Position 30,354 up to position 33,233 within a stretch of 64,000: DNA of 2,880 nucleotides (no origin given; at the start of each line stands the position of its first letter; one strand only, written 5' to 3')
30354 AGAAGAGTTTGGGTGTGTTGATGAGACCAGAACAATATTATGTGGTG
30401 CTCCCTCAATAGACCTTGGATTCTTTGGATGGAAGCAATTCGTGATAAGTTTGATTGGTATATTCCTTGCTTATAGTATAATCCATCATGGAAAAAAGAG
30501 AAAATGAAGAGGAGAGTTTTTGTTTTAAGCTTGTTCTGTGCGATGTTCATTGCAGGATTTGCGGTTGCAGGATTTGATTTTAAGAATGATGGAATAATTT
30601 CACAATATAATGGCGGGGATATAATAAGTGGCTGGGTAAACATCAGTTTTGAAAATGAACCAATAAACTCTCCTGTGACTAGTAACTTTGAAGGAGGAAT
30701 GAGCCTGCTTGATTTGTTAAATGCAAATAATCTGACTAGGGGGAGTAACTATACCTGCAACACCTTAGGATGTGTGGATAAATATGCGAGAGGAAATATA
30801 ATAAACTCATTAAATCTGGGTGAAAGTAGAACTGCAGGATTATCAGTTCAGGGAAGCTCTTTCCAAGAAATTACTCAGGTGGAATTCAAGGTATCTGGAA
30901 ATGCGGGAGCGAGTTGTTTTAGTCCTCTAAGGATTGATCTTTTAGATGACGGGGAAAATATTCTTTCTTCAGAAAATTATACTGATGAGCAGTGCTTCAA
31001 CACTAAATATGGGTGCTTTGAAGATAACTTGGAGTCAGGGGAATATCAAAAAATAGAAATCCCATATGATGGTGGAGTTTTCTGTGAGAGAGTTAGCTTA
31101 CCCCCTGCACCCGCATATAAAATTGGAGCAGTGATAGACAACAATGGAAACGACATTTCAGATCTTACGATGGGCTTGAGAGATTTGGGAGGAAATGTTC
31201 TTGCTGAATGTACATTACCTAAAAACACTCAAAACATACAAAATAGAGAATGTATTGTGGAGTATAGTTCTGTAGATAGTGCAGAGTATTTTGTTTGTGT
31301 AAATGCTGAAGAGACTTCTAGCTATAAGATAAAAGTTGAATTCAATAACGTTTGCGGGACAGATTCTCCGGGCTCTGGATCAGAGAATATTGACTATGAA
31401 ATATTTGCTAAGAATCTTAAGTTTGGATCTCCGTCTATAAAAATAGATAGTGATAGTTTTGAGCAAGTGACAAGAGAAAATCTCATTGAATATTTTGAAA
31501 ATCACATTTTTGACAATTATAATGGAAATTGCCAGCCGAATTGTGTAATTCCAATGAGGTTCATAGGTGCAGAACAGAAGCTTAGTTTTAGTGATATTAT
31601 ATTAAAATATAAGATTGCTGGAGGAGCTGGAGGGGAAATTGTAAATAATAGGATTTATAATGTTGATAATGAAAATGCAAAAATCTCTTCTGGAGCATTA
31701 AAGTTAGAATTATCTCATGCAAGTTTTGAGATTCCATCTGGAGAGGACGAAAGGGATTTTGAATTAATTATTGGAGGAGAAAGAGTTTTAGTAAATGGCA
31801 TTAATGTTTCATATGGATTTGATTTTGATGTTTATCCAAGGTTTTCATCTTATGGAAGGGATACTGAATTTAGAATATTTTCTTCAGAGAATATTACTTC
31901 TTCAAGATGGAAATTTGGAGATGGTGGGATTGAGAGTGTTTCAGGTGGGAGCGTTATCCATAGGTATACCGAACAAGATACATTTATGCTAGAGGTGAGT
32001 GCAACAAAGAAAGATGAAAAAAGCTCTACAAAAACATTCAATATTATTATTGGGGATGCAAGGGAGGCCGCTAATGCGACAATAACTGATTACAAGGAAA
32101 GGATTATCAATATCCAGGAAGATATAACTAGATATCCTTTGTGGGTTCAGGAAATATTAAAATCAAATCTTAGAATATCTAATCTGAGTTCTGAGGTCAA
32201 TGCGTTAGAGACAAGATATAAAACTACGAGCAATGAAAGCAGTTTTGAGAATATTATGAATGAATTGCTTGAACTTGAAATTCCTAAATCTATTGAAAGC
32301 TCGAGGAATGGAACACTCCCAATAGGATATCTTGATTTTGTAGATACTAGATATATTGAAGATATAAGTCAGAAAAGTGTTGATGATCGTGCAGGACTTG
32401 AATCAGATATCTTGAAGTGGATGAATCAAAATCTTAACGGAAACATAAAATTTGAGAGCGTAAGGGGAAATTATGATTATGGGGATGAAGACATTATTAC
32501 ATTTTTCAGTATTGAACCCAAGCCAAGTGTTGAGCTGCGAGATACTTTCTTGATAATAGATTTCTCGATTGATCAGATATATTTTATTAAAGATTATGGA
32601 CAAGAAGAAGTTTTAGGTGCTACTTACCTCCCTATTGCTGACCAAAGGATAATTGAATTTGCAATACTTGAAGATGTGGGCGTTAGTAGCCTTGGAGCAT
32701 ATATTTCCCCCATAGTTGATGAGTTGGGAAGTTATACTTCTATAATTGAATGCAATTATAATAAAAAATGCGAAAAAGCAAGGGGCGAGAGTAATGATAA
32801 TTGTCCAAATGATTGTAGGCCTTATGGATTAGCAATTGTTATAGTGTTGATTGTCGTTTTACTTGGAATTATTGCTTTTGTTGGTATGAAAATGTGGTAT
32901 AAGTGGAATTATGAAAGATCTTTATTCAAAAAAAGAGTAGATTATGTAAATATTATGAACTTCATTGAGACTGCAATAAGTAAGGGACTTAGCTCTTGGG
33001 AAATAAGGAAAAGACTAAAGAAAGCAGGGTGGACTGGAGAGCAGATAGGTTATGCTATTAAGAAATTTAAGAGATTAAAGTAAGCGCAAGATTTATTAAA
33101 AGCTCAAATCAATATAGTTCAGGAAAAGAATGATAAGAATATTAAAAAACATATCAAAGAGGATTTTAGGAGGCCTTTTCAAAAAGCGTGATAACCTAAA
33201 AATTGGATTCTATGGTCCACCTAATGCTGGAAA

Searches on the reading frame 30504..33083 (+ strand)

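Call 11: search_protein_families(library=pfam, proteins=[window:30504-33083:+], max_evalue=0.01)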
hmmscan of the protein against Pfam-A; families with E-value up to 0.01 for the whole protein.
window:30504-33083:+ (859 aa): 2 families
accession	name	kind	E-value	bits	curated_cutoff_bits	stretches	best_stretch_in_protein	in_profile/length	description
PF00801.26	PKD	-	6.6e-05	23.3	23.5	1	451-512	14-77/80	PKD domain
PF18911.6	PKD_4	-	7.3e-05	23.2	27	1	461-514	31-83/85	PKD domain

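Call 65: search_protein_families(library=ncbifam, proteins=[window:30504-33083:+], max_evalue=0.01)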
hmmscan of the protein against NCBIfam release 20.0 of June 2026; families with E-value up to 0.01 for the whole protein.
window:30504-33083:+ (859 aa): 0 families
